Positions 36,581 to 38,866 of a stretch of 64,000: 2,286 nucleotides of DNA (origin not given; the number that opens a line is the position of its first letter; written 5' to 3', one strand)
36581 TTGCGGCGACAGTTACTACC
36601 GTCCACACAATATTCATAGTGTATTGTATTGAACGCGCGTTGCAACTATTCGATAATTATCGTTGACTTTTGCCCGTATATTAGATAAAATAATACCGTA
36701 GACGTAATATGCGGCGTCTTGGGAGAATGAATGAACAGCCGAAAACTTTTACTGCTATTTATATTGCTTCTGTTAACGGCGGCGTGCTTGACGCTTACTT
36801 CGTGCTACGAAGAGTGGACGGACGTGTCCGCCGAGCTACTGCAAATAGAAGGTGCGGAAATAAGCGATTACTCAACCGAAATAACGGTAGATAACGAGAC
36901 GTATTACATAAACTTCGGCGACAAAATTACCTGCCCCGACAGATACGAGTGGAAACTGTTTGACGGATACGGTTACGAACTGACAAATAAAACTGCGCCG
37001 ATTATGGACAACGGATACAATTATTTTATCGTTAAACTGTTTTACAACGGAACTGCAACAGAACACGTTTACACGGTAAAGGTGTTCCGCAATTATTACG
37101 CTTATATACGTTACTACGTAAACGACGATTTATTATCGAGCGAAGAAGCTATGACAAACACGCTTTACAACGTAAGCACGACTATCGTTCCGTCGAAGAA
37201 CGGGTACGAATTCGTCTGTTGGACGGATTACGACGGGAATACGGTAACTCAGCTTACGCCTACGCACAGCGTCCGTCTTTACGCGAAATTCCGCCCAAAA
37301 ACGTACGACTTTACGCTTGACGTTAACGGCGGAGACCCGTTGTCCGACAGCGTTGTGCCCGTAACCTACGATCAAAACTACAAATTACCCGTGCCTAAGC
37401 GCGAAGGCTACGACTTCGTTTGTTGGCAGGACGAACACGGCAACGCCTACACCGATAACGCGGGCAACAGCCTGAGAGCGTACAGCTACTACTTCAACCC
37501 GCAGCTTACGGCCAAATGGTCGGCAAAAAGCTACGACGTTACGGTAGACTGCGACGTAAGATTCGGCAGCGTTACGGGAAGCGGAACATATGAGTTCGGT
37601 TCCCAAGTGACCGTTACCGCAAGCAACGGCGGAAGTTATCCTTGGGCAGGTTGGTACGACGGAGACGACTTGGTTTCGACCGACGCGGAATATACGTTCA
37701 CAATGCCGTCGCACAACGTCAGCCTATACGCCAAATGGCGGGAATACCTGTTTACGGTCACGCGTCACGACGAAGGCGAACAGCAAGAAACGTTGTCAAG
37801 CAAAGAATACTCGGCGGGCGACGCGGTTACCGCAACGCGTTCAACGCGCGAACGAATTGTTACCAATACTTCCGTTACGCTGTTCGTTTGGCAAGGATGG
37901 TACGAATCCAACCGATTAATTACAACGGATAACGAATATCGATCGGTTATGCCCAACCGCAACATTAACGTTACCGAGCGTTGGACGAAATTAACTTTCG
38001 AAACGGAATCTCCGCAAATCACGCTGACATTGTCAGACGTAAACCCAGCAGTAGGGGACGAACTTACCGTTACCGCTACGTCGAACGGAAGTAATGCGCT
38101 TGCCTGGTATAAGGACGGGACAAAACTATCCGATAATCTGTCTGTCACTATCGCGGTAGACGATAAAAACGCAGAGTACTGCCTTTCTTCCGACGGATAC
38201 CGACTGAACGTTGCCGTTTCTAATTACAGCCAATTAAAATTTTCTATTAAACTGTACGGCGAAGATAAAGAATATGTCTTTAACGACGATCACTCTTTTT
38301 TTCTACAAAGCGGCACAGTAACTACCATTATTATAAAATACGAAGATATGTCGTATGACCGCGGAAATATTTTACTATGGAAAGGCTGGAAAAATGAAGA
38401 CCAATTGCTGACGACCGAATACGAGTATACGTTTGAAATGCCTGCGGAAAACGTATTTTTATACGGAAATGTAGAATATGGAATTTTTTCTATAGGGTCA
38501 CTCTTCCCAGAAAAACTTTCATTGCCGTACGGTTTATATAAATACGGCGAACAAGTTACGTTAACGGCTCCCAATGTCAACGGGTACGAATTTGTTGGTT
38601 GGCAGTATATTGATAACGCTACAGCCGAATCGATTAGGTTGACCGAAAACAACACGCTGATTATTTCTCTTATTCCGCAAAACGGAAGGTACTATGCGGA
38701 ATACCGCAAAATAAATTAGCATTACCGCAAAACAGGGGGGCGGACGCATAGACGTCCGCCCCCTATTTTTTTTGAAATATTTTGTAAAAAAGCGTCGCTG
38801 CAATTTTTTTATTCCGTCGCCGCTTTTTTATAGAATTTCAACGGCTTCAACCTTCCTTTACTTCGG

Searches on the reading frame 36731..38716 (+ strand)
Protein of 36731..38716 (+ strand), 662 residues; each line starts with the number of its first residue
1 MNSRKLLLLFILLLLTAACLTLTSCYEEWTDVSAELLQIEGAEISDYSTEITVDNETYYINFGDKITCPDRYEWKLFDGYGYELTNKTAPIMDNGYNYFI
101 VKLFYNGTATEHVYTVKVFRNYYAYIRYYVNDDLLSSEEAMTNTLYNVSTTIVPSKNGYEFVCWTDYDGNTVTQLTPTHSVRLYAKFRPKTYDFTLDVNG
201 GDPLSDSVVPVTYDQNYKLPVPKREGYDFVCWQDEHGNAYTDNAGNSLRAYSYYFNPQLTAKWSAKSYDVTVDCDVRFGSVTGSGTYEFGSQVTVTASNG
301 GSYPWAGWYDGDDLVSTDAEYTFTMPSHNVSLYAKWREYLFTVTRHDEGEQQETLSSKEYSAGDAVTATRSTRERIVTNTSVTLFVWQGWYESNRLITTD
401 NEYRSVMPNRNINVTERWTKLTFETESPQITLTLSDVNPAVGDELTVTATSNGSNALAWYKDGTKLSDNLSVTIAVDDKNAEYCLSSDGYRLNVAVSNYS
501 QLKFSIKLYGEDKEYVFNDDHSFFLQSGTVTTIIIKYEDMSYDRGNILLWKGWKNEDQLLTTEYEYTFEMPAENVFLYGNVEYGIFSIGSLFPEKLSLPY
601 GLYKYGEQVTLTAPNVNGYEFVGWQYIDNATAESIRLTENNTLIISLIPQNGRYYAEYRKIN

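Call 92: search_protein_families(library=pfam, proteins=[window:36731-38716:+], max_evalue=0.00001)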
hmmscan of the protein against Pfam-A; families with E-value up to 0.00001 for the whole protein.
window:36731-38716:+ (662 aa): 2 families
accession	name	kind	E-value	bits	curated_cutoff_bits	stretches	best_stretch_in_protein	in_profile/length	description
PF18998.6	Flg_new_2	-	1.6e-24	86.1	23.6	1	279-337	11-70/73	Divergent InlB B-repeat domain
PF09479.16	Flg_new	-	1.4e-17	64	27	1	192-244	1-52/65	Listeria-Bacteroides repeat domain (List_Bact_rpt)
